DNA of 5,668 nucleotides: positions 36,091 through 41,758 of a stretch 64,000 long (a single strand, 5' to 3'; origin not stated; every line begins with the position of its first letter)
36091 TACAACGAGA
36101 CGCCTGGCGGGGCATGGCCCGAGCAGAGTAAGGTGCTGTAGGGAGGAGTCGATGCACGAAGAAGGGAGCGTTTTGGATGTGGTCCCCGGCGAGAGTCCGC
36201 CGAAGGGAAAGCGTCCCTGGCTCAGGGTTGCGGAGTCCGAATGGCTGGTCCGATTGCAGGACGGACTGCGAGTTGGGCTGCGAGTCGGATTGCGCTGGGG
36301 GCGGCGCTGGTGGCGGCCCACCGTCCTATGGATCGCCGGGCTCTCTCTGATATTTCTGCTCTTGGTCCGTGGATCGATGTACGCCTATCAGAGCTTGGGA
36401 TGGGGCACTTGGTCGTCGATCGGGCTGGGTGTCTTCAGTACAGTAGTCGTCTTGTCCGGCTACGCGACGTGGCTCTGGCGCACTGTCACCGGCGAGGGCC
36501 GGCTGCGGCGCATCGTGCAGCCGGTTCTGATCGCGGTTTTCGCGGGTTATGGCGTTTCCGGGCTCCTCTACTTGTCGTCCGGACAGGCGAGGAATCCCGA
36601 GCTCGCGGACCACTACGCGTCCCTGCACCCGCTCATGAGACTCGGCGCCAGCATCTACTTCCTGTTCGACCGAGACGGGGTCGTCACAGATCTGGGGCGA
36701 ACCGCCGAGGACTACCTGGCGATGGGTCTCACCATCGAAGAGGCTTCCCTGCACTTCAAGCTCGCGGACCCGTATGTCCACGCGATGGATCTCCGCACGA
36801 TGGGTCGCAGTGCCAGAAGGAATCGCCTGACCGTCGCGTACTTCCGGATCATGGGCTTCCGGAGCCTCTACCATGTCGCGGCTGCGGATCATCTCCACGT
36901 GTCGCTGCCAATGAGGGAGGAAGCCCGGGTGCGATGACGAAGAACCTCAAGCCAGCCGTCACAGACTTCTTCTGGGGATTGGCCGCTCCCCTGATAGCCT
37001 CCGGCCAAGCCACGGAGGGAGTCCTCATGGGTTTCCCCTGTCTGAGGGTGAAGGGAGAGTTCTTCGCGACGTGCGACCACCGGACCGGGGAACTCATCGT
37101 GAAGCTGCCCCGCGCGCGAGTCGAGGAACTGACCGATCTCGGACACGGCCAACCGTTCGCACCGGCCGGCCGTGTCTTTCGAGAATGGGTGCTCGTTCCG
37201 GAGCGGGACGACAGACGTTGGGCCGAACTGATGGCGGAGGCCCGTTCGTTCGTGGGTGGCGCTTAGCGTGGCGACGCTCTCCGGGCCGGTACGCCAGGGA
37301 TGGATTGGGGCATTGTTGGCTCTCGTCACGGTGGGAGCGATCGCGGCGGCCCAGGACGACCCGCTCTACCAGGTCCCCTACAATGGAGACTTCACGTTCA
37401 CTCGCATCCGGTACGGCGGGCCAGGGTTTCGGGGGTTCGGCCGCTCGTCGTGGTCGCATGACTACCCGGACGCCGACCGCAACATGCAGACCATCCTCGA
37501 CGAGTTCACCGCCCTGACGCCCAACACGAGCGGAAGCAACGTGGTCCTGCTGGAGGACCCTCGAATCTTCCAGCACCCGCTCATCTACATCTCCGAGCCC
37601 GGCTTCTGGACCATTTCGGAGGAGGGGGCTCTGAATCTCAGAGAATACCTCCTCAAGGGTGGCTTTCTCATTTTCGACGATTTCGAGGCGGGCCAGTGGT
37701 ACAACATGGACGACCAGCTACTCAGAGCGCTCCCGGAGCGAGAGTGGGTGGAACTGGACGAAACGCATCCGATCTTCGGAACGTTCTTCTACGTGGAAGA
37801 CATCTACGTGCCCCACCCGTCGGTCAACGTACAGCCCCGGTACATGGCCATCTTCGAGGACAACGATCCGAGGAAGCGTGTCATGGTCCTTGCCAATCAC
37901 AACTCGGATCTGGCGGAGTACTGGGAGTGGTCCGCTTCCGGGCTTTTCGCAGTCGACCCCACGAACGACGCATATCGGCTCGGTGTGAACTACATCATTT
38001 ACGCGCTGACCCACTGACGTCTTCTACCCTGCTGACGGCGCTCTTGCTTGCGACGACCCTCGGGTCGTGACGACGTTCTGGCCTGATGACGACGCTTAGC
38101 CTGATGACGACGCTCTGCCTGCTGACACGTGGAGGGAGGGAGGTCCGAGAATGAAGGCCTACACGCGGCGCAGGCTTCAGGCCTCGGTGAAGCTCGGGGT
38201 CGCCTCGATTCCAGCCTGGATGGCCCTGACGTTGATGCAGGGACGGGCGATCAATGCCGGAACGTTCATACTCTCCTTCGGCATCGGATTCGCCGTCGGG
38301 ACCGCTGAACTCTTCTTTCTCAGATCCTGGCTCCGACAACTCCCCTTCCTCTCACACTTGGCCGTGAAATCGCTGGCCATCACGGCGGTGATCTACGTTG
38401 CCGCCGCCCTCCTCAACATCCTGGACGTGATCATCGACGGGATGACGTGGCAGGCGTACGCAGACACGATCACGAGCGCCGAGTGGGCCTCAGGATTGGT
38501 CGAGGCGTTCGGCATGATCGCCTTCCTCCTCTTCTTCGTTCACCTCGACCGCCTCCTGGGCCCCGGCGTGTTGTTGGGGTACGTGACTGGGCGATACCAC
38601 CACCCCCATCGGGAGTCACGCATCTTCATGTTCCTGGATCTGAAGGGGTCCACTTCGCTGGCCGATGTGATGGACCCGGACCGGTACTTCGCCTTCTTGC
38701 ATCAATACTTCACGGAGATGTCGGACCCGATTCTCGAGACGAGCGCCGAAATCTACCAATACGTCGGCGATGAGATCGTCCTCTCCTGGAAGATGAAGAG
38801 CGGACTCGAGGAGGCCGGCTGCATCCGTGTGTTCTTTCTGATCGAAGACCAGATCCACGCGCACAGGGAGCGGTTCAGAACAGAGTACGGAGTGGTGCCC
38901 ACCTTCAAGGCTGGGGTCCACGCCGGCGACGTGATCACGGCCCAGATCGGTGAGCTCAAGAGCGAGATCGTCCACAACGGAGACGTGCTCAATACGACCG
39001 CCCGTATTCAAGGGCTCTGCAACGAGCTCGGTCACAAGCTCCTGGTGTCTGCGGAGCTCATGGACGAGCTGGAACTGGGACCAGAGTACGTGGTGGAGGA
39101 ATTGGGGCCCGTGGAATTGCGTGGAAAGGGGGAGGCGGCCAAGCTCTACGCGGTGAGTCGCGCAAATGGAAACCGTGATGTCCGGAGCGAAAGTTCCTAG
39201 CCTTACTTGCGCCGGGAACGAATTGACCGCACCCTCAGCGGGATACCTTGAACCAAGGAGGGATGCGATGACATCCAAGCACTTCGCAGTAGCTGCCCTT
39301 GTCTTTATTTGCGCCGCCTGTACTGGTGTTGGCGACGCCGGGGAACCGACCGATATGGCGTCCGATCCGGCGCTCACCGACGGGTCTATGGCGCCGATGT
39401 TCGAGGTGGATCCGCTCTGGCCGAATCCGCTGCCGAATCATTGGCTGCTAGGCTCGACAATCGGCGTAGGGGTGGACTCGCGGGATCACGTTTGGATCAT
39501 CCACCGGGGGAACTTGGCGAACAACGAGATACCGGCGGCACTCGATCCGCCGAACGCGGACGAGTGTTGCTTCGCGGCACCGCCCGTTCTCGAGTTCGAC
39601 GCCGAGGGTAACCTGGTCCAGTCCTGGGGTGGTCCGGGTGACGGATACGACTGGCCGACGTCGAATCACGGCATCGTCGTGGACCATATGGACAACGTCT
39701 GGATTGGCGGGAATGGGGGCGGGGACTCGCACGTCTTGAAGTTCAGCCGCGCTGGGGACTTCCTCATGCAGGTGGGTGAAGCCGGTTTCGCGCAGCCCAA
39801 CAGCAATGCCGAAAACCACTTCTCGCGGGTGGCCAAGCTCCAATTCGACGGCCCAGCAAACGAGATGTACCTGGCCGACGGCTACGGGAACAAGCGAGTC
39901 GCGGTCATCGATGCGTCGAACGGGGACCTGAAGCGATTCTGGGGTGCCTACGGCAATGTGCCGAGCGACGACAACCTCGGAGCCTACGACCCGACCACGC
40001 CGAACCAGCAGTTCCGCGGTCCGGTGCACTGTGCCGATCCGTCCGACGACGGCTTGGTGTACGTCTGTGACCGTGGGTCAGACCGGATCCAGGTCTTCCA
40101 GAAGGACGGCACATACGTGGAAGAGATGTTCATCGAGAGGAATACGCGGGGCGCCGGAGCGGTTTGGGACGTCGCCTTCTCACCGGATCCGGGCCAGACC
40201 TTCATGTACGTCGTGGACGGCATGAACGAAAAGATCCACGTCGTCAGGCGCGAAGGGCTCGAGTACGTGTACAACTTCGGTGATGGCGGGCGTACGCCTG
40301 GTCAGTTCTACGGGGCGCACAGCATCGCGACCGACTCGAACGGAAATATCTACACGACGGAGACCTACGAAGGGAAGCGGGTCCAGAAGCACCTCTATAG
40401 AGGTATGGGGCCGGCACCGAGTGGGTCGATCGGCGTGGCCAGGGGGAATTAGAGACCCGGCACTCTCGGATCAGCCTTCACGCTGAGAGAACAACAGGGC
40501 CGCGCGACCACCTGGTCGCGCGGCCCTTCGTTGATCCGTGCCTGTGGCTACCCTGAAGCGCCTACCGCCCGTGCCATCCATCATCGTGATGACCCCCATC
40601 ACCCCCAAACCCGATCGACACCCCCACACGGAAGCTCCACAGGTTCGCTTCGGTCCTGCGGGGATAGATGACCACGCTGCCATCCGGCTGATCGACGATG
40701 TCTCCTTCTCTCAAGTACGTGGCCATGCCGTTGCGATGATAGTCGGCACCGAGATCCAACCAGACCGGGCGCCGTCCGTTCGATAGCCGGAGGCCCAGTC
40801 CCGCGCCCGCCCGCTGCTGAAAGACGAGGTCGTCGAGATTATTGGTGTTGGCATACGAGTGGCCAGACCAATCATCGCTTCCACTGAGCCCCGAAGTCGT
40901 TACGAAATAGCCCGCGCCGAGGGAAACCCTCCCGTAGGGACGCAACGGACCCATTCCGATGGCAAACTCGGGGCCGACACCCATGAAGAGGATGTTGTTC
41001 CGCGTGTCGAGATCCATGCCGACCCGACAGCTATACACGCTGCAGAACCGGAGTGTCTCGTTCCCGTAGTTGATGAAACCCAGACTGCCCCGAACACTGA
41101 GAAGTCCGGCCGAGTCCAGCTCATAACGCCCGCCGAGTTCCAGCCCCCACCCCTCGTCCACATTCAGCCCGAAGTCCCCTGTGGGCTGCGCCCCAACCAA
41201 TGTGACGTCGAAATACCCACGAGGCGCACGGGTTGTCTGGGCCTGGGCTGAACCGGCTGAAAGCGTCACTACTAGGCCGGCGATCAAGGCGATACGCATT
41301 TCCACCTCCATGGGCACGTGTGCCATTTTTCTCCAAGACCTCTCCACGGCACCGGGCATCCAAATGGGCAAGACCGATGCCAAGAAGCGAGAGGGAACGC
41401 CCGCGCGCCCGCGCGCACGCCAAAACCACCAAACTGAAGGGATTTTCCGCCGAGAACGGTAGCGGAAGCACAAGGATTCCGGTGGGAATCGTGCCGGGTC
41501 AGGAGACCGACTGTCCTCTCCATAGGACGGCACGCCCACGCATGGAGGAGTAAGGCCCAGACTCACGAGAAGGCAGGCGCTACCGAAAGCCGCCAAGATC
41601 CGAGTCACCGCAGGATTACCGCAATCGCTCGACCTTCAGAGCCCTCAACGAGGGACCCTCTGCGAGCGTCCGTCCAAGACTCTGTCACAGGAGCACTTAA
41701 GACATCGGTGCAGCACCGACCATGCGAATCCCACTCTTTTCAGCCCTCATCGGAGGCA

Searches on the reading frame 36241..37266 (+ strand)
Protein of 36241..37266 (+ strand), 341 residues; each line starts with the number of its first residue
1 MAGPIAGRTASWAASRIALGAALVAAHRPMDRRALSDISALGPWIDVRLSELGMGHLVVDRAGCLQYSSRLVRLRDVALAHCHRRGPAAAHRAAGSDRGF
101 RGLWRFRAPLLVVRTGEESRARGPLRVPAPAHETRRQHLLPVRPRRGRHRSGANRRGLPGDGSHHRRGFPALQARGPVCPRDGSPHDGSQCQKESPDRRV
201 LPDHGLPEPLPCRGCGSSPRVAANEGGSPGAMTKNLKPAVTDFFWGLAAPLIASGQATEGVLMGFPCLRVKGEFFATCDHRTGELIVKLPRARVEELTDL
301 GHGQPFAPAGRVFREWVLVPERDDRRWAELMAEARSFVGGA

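Call 50: search_protein_families(library=pfam, proteins=[window:36241-37266:+], max_evalue=0.001)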
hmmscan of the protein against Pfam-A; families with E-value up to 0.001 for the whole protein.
window:36241-37266:+ (341 aa): 1 family
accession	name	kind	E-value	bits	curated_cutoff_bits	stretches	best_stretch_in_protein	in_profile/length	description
PF04237.18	YjbR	-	0.00051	21.1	30.1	1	257-334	6-85/88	YjbR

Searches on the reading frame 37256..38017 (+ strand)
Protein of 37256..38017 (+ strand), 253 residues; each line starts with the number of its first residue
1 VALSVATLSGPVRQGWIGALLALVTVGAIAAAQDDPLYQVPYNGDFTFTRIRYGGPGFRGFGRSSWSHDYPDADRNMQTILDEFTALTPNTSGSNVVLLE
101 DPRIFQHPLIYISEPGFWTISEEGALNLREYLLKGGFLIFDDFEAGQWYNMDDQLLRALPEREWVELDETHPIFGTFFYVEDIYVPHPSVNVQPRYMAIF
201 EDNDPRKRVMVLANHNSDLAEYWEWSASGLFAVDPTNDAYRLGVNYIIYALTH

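Call 50: search_protein_families(library=pfam, proteins=[window:37256-38017:+], max_evalue=0.001)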
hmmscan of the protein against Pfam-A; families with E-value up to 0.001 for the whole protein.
window:37256-38017:+ (253 aa): 1 family
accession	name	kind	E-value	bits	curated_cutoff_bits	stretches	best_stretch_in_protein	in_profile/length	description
PF13709.12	DUF4159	-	2.9e-42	144.9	25.9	1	48-251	2-202/202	Domain of unknown function (DUF4159)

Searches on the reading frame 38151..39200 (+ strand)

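Call 68: search_protein_families(library=pfam, proteins=[window:38151-39200:+], max_evalue=0.00001)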
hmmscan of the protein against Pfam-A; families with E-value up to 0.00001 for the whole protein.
window:38151-39200:+ (349 aa): 1 family
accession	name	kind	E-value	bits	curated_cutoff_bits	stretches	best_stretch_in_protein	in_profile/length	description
PF00211.25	Guanylate_cyc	-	5.1e-09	36.4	21.9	1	159-329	11-176/183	Adenylate and Guanylate cyclase catalytic domain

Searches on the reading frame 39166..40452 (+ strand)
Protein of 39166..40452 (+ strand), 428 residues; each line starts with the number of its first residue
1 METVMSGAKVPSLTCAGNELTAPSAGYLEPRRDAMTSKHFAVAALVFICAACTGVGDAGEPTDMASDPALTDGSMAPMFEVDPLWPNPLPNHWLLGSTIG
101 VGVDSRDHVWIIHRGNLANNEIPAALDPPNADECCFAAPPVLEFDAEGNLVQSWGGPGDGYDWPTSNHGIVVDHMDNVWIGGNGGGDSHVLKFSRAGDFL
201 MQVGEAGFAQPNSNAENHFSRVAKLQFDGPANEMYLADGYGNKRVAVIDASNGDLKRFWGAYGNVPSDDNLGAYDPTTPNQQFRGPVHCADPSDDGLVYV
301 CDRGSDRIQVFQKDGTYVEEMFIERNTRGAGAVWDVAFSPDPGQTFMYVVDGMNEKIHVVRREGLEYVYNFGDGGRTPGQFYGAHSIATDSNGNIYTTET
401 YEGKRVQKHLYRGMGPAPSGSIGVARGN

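Call 68: search_protein_families(library=pfam, proteins=[window:39166-40452:+], max_evalue=0.00001)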
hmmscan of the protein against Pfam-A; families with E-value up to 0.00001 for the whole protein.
window:39166-40452:+ (428 aa): 1 family
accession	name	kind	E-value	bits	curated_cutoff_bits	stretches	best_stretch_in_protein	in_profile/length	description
PF01436.27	NHL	-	3e-10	40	20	0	381-408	1-27/28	NHL repeat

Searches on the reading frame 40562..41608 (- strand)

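Call 68: search_protein_families(library=pfam, proteins=[window:40562-41608:-], max_evalue=0.00001)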
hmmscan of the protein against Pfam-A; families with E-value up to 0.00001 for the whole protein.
window:40562-41608:- (348 aa): 1 family
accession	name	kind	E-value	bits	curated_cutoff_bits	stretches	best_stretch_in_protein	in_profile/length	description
PF13505.12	OMP_b-brl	-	1.6e-07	32.1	28.7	1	113-277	3-142/175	Outer membrane protein beta-barrel domain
